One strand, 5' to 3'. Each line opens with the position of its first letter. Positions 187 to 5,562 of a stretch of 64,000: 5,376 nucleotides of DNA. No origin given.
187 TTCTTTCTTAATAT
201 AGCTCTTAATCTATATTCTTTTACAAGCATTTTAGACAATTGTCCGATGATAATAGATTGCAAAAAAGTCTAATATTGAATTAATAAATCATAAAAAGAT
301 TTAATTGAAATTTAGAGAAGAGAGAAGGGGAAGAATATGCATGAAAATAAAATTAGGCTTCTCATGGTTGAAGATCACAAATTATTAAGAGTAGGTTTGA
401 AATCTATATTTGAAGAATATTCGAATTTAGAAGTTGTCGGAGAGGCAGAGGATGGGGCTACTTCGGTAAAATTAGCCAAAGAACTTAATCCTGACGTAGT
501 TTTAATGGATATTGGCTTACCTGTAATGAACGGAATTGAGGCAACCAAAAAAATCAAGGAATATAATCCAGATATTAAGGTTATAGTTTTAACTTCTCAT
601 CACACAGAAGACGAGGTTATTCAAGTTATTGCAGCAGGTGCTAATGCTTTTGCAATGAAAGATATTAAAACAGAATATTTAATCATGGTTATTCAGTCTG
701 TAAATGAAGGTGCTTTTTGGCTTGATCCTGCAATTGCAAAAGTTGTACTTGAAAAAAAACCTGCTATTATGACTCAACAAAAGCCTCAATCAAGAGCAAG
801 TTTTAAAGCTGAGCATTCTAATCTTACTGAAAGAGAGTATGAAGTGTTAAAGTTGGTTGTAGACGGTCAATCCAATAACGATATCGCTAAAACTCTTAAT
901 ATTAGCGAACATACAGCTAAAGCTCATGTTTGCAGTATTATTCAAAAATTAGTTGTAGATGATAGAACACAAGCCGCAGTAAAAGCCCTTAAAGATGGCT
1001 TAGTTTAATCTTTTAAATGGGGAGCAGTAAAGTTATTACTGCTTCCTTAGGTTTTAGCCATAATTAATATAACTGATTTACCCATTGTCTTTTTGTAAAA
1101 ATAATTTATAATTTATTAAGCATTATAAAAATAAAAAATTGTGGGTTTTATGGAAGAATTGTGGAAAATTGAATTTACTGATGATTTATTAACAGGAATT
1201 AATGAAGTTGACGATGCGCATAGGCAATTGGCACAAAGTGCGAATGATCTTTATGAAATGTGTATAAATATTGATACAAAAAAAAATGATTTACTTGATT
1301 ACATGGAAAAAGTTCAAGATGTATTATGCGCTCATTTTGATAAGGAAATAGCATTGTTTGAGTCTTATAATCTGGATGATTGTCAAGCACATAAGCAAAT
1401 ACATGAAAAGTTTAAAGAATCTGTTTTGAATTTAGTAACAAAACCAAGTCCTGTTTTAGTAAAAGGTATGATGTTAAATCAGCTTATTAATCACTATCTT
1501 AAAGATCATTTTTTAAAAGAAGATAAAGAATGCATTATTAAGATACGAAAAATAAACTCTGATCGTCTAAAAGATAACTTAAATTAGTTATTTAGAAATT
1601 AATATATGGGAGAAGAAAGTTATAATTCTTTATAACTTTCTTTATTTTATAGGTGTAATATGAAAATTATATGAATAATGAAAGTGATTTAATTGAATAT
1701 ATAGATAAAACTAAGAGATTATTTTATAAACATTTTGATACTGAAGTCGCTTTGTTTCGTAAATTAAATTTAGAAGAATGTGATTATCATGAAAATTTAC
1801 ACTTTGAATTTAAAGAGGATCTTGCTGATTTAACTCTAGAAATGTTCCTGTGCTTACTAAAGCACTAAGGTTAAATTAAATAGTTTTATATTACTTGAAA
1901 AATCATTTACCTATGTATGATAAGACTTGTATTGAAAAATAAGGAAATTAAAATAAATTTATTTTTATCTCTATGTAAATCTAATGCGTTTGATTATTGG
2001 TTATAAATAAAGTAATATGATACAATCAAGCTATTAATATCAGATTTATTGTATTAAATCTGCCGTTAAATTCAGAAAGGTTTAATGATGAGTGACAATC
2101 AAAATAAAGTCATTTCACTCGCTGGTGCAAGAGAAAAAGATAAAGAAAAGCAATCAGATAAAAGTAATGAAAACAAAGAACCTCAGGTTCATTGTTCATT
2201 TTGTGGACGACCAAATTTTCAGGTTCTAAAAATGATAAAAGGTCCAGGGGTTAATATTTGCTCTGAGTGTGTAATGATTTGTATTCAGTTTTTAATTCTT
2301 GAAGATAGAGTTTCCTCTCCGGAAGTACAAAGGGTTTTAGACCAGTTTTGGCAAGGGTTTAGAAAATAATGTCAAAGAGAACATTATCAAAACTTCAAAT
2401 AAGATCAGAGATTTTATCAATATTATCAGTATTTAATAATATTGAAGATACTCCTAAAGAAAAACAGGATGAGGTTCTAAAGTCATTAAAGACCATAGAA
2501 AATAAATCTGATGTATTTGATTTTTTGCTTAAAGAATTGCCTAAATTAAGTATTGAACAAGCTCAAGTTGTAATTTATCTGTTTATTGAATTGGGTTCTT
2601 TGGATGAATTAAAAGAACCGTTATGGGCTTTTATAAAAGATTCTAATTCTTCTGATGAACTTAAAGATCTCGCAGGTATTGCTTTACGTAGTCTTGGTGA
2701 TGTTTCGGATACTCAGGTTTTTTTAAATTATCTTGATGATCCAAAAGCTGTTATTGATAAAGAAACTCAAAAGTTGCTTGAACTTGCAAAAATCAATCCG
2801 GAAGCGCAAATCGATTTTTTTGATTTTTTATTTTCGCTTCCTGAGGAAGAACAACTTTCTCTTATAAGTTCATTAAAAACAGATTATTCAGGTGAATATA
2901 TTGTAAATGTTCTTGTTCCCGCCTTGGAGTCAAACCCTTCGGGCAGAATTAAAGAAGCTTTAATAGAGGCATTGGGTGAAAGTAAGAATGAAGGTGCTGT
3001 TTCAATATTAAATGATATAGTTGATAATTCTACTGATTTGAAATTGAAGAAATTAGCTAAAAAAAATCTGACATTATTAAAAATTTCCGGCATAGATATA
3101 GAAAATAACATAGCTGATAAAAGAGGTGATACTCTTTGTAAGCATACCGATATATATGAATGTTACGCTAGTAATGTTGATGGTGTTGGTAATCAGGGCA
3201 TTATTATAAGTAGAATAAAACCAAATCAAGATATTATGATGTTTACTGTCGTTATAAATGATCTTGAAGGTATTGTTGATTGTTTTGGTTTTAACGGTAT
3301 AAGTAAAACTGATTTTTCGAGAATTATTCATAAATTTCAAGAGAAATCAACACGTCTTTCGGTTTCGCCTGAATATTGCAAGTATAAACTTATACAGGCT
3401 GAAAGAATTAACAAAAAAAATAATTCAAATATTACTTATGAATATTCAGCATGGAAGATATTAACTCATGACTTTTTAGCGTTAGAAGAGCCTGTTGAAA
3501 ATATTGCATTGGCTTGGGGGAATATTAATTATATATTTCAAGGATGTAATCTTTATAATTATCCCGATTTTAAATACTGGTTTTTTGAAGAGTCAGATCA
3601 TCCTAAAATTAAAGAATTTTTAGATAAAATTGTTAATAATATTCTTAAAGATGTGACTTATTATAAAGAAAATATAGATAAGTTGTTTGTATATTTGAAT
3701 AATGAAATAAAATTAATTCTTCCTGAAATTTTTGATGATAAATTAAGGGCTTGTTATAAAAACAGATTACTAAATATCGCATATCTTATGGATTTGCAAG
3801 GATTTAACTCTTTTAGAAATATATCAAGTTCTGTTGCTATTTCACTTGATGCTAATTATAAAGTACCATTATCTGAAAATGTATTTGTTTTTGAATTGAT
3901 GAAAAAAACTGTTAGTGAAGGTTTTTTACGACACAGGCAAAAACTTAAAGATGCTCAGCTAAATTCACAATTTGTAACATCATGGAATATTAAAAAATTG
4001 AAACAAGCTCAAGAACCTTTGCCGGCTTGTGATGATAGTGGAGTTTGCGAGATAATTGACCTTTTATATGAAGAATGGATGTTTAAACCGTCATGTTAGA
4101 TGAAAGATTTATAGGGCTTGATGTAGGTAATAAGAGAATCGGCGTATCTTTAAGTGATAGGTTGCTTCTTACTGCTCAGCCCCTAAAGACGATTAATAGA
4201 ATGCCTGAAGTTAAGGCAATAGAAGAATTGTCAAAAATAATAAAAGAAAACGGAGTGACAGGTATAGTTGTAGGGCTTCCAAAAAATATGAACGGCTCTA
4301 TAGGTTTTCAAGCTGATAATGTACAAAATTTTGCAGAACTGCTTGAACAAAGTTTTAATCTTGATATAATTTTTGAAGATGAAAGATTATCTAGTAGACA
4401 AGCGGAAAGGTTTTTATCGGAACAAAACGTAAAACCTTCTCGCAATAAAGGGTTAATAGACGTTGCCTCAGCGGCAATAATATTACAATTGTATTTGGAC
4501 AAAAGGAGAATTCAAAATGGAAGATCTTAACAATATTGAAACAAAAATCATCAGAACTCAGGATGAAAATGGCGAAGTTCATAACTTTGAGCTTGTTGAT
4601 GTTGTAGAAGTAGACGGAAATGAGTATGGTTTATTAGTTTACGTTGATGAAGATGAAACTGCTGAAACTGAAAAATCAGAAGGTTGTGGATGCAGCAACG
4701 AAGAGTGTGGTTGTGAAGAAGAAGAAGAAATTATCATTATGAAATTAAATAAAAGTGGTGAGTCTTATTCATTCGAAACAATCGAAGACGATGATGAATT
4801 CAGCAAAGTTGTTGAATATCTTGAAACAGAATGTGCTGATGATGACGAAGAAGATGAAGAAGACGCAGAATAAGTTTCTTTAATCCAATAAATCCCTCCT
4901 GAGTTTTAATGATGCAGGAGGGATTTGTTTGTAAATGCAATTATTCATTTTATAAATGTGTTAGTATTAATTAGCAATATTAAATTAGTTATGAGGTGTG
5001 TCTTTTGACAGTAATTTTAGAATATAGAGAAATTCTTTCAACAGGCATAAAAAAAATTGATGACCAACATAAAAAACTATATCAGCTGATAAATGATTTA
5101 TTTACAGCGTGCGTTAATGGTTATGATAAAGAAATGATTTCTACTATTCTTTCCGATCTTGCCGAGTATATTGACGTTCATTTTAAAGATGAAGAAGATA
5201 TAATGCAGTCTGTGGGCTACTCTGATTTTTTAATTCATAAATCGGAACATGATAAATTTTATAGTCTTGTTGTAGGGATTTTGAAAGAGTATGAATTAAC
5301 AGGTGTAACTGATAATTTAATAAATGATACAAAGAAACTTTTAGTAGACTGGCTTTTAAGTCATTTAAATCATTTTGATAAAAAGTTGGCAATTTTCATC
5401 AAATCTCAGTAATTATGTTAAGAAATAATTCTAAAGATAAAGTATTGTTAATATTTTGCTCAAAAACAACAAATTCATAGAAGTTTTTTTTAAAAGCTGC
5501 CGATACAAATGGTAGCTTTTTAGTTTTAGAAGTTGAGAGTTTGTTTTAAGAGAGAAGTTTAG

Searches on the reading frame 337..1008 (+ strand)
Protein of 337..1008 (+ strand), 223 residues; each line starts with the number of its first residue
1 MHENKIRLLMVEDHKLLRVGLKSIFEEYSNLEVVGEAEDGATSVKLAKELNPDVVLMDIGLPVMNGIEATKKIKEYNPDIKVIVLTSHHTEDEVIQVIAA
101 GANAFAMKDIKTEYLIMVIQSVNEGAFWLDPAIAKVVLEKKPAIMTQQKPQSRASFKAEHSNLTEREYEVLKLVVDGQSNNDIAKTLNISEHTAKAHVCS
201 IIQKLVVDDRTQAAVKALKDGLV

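Call 67: search_protein_families(library=pfam, proteins=[window:337-1008:+], max_evalue=0.001)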
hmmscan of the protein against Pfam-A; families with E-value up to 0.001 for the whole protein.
window:337-1008:+ (223 aa): 4 families
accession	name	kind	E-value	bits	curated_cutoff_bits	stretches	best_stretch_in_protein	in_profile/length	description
PF00072.30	Response_reg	-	8e-27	94.1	30.2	1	9-119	2-110/111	Response regulator receiver domain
PF00196.25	GerE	-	9.7e-19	67.2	23.5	1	162-217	2-57/57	Bacterial regulatory proteins, luxR family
PF08281.18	Sigma70_r4_2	-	6.4e-05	23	25.7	1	160-199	8-48/54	Sigma-70, region 4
PF04967.18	HTH_10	-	0.00092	19.4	23.1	0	181-206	27-52/53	HTH DNA binding domain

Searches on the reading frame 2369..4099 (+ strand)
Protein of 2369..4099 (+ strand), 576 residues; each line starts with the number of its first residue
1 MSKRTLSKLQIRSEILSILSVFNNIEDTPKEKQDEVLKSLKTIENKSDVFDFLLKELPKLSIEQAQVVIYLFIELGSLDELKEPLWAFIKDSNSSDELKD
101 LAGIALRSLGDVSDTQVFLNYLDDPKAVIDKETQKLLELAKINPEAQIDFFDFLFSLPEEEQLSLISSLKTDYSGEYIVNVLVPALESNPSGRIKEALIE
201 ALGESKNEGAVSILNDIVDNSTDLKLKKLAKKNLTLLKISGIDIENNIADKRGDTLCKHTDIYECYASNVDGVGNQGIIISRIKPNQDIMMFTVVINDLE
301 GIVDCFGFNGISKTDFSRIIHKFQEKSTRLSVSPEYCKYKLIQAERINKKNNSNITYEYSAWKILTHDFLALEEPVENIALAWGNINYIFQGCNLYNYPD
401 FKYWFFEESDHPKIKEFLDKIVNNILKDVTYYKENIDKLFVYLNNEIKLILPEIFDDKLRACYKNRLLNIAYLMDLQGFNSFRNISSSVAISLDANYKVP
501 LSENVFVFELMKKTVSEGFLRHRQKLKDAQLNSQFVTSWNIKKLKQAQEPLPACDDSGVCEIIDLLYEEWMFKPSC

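Call 51: search_protein_families(library=pfam, proteins=[window:2369-4099:+], max_evalue=0.01)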
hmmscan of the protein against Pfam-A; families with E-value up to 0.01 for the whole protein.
window:2369-4099:+ (576 aa): 2 families
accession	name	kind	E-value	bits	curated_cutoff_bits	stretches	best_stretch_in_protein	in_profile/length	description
PF13646.12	HEAT_2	-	1.3e-05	25.9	27.7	1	173-230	27-83/88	HEAT repeats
PF24134.1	DUF7401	-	0.0077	16.9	27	0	260-355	4-97/116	Domain of unknown function (DUF7401)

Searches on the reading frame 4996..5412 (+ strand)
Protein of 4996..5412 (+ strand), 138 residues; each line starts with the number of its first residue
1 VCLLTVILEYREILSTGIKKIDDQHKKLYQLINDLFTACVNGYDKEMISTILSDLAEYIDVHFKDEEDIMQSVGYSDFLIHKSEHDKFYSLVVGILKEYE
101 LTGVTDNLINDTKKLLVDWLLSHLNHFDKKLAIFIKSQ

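Call 67: search_protein_families(library=pfam, proteins=[window:4996-5412:+], max_evalue=0.001)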
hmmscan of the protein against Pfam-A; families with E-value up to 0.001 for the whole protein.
window:4996-5412:+ (138 aa): 1 family
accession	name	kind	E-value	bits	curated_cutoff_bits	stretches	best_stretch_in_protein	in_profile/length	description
PF01814.28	Hemerythrin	-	2.5e-10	41.4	25.3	1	16-130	1-122/127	Hemerythrin HHE cation binding domain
